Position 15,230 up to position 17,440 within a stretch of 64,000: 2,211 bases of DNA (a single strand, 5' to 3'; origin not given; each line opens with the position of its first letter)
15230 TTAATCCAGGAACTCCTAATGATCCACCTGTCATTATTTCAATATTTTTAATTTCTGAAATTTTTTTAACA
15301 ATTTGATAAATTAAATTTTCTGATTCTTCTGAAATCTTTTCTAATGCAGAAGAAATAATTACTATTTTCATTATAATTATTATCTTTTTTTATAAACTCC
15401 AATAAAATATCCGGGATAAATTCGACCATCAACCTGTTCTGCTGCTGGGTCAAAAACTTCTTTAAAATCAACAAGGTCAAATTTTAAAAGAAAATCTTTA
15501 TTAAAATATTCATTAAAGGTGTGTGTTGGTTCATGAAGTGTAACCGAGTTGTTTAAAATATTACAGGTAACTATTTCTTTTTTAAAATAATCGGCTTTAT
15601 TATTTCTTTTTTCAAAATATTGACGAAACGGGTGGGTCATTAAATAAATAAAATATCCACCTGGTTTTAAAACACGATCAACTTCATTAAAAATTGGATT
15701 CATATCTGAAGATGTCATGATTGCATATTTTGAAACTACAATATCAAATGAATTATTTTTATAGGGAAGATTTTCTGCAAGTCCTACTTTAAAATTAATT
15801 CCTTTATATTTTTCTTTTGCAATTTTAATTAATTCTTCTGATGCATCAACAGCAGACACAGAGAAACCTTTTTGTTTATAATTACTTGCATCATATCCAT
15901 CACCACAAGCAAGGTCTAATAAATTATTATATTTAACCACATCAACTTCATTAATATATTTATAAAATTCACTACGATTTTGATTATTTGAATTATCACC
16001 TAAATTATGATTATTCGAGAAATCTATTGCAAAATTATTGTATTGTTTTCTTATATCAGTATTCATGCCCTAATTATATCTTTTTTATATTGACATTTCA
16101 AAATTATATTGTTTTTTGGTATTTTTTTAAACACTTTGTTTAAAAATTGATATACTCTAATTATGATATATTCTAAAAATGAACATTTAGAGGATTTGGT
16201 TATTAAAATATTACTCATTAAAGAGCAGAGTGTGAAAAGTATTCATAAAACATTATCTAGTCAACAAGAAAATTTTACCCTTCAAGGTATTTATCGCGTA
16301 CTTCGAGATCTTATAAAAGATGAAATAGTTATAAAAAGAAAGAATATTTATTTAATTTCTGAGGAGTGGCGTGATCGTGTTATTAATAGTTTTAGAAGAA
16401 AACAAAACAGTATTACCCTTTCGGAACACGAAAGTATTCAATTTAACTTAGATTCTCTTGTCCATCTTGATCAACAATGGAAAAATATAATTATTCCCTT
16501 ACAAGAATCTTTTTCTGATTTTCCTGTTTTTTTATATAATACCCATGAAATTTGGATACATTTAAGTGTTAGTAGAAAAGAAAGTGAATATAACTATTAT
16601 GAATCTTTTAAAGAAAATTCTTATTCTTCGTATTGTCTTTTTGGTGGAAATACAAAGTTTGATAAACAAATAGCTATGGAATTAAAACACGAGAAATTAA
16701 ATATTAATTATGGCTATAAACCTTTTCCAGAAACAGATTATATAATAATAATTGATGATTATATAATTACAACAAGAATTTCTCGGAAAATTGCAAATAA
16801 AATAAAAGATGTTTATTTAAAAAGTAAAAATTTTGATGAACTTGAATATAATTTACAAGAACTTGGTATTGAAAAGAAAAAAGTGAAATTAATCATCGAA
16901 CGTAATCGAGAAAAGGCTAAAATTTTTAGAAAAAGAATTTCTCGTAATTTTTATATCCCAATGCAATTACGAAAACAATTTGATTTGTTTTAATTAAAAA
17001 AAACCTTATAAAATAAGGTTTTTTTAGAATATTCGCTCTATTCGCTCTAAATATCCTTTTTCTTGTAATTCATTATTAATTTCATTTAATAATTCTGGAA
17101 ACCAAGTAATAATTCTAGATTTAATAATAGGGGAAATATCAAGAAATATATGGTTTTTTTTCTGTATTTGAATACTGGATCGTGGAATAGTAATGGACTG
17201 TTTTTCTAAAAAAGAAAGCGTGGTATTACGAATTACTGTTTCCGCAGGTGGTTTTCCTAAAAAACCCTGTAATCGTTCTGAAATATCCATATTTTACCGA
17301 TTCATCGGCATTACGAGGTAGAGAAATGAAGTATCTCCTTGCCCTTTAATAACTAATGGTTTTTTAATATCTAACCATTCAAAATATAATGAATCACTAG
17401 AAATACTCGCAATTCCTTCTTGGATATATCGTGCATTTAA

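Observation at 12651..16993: Tandemly duplicated three-gene cassette: SLOG/LOG-like protein plus SAM methyltransferase, divergent from a dedicated wHTH regulator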

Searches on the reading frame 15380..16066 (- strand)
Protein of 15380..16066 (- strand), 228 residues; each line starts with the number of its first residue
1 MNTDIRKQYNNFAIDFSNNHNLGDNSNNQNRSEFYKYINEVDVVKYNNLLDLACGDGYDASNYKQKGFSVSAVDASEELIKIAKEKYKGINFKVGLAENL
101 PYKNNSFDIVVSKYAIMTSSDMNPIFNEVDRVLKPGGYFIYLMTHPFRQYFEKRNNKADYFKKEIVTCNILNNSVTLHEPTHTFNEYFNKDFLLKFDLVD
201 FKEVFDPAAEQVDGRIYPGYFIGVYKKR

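Call 3: search_protein_families(library=pfam, proteins=[window:15380-16066:-], max_evalue=0.1)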
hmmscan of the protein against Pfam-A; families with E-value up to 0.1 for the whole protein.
window:15380-16066:- (228 aa): 16 families
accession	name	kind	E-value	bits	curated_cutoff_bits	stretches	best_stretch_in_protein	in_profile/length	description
PF08241.18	Methyltransf_11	-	2.8e-22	79.6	21.2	1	50-140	1-94/95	Methyltransferase domain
PF13847.12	Methyltransf_31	-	6.8e-20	71.7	27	1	47-141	5-109/145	Methyltransferase domain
PF13649.12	Methyltransf_25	-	3.3e-19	69.8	27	1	50-137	2-97/97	Methyltransferase domain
PF01209.24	Ubie_methyltran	-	8.3e-14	51.9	20.1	1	40-144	41-154/233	ubiE/COQ5 methyltransferase family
PF08242.18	Methyltransf_12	-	3.8e-11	44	30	1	50-139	1-98/98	Methyltransferase domain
PF13489.12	Methyltransf_23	-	1.5e-10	41.5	27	1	47-143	24-118/164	Methyltransferase domain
PF03141.22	Methyltransf_29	-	2.9e-08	33.2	23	1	46-152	118-224/506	Putative S-adenosyl-L-methionine-dependent methyltransferase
PF03848.20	TehB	-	1.5e-06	28.2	20.4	1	37-140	22-131/193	Tellurite resistance protein TehB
PF03291.22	mRNA_G-N7_MeTrfase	-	7.2e-05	22.5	26.6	1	36-141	51-180/315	mRNA (guanine-N(7))-methyltransferase domain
PF05148.21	Methyltransf_8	-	0.0012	19.2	27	1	98-139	114-154/219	Hypothetical methyltransferase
PF05175.20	MTS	-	0.0015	18.6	23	1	45-142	31-139/170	Methyltransferase small domain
PF05219.18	DREV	-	0.0025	17.4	26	1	45-159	94-204/265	DREV methyltransferase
PF07021.18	MetW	-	0.0068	16.5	21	1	45-132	13-101/193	Methionine biosynthesis protein MetW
PF07942.18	CARME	-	0.022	14.5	27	1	26-141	123-199/268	Carnosine N-methyltransferase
PF20922.3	Anamorsin_N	-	0.041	14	27.1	1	101-140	46-86/163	Anamorsin, N-terminal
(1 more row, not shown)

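Call 4: search_protein_families(library=ncbifam, proteins=[window:15380-16066:-], max_evalue=0.1)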
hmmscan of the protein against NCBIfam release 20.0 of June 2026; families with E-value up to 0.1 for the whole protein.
window:15380-16066:- (228 aa): 46 families (the best 25 are shown)
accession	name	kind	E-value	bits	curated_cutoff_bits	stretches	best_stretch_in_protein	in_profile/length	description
TIGR01934.1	MenG_MenH_UbiE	subfamily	3.2e-18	65.8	158.35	1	36-152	30-152/223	ubiquinone/menaquinone biosynthesis methyltransferase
NF001244.0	PRK00216.1-5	equivalog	4.9e-16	58.7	216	1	36-166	39-177/236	bifunctional demethylmenaquinone methyltransferase/2-methoxy-6-polyprenyl-1,4-benzoquinol methylase UbiE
NF045667.1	MTase_DVU1556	equivalog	2.1e-15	56.7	155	1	45-140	22-118/213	DVU_1556 family methyltransferase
NF045823.1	PthPhpthDimycoMt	equivalog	3.2e-15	56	300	1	26-145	45-170/256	phthiotriol/phenolphthiotriol dimycocerosates methyltransferase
NF007610.0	PRK10258.1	equivalog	3.2e-14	52.9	342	1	38-140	35-137/251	malonyl-ACP O-methyltransferase BioC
NF001241.0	PRK00216.1-2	equivalog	5.6e-14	52.3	327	1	37-140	43-146/231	demethylmenaquinone methyltransferase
NF045825.1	FAmtase_mtf2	equivalog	3e-13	49.6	400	1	34-146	48-163/248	fatty-acid O-methyltransferase Mtf2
TIGR02072.1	BioC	equivalog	3.6e-13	49.9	184.95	1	38-141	27-132/244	malonyl-ACP O-methyltransferase BioC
NF045649.1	2X_seleno_MduS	exception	7.2e-13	48.2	380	1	41-152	37-158/338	methyltransferase domain-containing selenoprotein MduS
NF008300.0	PRK11088.1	equivalog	1.4e-12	47.6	303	1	35-146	75-184/272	23S rRNA (guanine(745)-N(1))-methyltransferase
NF004452.0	PRK05785.1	equivalog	3.7e-12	46.2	207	1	3-133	9-137/228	hypothetical protein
NF008823.0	PRK11873.1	subfamily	5.5e-12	45.7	263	1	47-139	79-179/272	arsenite methyltransferase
NF045882.1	PLipidMtase_Leg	equivalog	8e-12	45.4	390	1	4-159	5-165/207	phospholipid N-methyltransferase PmtA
NF047649.1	MTase_UXPK_star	exception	1.2e-11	44.2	460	1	47-140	79-180/283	methyltransferase/UXPK-star double selenoprotein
NF001243.0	PRK00216.1-4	equivalog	1.7e-11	43.9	235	1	37-145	39-155/237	demethylmenaquinone methyltransferase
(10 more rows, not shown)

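Call 58: search_protein_families(library=padloc, proteins=[window:15380-16066:-], max_evalue=0.01)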
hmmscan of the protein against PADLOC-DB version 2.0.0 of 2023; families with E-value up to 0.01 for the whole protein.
window:15380-16066:- (228 aa): 1 family
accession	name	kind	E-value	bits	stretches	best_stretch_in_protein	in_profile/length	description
PDLC04134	mad2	-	7.2e-15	52.8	1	47-148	293-401/492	mads_2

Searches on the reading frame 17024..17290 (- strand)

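Call 3: search_protein_families(library=pfam, proteins=[window:17024-17290:-], max_evalue=0.1)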
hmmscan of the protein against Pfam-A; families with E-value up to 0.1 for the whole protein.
window:17024-17290:- (88 aa): 1 family
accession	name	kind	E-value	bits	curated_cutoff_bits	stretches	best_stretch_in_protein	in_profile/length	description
PF11047.13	SopD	-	0.033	13.8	25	1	43-77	141-174/319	Salmonella outer protein D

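Call 4: search_protein_families(library=ncbifam, proteins=[window:17024-17290:-], max_evalue=0.1)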
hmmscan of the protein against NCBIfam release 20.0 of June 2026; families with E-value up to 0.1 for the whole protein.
window:17024-17290:- (88 aa): 0 families
